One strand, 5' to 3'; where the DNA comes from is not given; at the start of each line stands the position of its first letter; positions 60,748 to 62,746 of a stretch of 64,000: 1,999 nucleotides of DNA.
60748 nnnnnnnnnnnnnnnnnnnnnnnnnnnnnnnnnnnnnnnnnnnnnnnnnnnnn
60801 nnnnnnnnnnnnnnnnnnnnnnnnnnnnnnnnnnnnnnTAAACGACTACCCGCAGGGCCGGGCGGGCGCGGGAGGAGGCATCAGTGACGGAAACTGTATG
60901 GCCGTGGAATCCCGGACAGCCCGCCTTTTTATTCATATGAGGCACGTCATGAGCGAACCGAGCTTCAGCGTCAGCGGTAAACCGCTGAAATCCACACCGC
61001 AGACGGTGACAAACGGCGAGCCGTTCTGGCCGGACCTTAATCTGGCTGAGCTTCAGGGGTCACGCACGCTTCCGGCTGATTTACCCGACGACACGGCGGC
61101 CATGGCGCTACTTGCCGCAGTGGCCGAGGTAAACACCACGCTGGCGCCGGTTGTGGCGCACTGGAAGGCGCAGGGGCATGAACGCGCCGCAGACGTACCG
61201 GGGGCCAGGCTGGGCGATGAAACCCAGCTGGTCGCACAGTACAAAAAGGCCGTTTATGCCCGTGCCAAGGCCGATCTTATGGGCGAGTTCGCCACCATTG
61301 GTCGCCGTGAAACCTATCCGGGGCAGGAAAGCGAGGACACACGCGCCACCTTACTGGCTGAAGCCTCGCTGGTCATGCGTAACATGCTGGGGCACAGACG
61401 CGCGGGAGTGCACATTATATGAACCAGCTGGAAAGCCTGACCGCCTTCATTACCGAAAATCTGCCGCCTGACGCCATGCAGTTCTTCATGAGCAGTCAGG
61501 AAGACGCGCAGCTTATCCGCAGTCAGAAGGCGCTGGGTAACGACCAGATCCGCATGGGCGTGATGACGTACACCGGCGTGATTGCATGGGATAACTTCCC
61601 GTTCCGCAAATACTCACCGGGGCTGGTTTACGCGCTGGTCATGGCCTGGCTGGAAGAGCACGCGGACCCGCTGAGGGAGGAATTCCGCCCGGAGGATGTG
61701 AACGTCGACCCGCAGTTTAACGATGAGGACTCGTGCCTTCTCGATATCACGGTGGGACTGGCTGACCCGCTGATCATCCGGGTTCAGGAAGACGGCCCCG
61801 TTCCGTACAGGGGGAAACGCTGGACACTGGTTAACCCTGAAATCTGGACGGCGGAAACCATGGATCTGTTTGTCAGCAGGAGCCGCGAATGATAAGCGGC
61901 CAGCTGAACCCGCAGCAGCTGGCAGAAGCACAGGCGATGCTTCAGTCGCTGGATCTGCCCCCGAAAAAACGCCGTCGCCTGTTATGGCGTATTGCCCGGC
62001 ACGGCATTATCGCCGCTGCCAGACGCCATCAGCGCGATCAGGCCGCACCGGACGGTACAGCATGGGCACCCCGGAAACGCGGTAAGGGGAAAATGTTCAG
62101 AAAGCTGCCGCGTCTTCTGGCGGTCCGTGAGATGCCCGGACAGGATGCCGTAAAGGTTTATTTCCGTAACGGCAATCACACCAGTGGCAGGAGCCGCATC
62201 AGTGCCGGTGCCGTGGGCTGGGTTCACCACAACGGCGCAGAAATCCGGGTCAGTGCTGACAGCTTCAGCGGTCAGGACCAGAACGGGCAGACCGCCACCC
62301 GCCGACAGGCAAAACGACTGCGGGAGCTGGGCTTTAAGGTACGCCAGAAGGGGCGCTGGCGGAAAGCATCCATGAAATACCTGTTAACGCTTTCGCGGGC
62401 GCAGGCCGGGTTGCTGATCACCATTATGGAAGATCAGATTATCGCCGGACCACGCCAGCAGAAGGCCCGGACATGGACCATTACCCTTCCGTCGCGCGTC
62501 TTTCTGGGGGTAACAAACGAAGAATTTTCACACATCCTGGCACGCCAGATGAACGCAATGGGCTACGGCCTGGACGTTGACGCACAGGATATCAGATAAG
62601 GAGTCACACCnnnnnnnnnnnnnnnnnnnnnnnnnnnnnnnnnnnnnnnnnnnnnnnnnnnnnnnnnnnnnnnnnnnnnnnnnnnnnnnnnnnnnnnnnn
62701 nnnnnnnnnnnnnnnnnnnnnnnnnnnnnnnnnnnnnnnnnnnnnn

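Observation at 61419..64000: Tail completion and tail genes follow gpL directly, with no lysis cassette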

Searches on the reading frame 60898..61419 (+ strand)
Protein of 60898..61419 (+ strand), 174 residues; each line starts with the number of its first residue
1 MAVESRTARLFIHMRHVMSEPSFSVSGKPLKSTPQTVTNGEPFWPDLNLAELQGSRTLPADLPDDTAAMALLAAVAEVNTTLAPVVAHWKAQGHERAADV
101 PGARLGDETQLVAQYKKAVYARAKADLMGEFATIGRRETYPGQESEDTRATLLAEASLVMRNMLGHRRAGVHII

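Call 8: search_protein_families(library=pfam, proteins=[window:60898-61419:+], max_evalue=0.1)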
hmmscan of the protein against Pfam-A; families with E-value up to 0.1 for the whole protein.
window:60898-61419:+ (174 aa): 2 families
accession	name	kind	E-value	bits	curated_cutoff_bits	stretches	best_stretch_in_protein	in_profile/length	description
PF05926.16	Phage_GPL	-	2.5e-34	118.7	27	1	41-174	4-139/139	Phage head completion protein (GPL)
PF21923.1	BON_like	-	0.027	14.8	24.1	1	57-77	11-31/47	BON-like domain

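Call 9: search_protein_families(library=phrogs, proteins=[window:60898-61419:+], max_evalue=0.01)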
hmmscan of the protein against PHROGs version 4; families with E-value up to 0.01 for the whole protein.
window:60898-61419:+ (174 aa): 2 families
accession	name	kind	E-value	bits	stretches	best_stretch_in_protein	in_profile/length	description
phrog_71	-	connector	1.5e-38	133.1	1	27-174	7-158/158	head-tail adaptor Ad1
phrog_36174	-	unknown function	0.0099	16.8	0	76-133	2-59/72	-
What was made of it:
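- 60949..61422 (+): Head completion protein / head-tail adaptor Ad1 (gpL). The ORF is open from 60898, but the 157-aa start matches relatives. PF05926 E=2.5e-34 (call 8). phrog_71 (call 9).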

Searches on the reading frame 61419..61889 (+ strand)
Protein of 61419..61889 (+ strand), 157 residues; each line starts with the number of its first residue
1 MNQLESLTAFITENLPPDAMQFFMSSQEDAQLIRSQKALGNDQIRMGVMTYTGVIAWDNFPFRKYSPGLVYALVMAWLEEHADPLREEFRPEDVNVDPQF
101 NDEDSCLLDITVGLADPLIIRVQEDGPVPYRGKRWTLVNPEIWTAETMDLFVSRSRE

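Call 8: search_protein_families(library=pfam, proteins=[window:61419-61889:+], max_evalue=0.1)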
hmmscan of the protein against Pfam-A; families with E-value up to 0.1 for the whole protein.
window:61419-61889:+ (157 aa): 1 family
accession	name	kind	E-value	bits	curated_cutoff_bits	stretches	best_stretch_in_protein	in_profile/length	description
PF06891.17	P2_Phage_GpR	-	3.3e-18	66.5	25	1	1-136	1-130/133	P2 phage tail completion protein R (GpR)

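Call 9: search_protein_families(library=phrogs, proteins=[window:61419-61889:+], max_evalue=0.01)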
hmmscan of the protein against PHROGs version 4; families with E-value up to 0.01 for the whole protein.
window:61419-61889:+ (157 aa): 1 family
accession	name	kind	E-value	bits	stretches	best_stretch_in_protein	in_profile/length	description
phrog_65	-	connector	1e-24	88.1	1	1-148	1-157/159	tail terminator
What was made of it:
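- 61419..61892 (+): gpR-family tail terminator / tail completion protein. Its start overlaps the L stop (ATGA). PF06891 E=3.3e-18 (call 8). phrog_65 tail terminator (call 9).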

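Call 22: search_solved_structures(query=window:61419-61889:+, max_evalue=10)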
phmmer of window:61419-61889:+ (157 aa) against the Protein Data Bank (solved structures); distinct sequences matched with E-value up to 10: 1.
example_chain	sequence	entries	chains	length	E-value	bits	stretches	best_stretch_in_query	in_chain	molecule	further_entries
3zri_A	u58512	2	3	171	1.2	12.3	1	27-89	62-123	CLPB PROTEIN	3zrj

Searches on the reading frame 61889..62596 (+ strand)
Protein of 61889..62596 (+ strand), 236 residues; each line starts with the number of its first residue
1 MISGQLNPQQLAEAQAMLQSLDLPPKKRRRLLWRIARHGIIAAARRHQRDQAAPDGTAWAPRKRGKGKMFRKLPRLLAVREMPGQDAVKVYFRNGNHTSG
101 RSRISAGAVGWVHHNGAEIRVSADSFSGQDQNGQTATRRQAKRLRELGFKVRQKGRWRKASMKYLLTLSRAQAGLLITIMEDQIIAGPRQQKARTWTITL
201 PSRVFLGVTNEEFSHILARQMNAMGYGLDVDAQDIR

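Call 8: search_protein_families(library=pfam, proteins=[window:61889-62596:+], max_evalue=0.1)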
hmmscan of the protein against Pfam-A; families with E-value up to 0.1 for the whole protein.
window:61889-62596:+ (236 aa): 1 family
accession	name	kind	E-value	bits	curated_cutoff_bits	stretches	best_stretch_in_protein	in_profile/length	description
PF05069.18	Phage_tail_S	-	7.3e-07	29.6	24.3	1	12-120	4-110/148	Phage virion morphogenesis family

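Call 9: search_protein_families(library=phrogs, proteins=[window:61889-62596:+], max_evalue=0.01)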
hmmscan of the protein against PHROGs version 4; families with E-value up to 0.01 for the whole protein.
window:61889-62596:+ (236 aa): 2 families
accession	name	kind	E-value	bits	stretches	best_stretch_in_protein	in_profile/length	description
phrog_26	-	connector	2.1e-30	107.3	1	1-236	77-250/321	tail completion or Neck1 protein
phrog_37541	-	unknown function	0.0044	18.2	1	45-65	43-63/76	-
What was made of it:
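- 61889..62599 (+): gpS-family neck protein (Ne1 / tail completion), 236 aa. It carries an insertion of about 70 aa relative to P2 gpS that all HP1-group homologues share. Its start overlaps the R stop (ATGA). PF05069 E=7.3e-07 (call 8). phrog_26 E=2e-30 (call 9).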

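Call 21: search_solved_structures(query=window:61889-62596:+, max_evalue=10)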
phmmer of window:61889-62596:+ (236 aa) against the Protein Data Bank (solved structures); distinct sequences matched with E-value up to 10: 0.
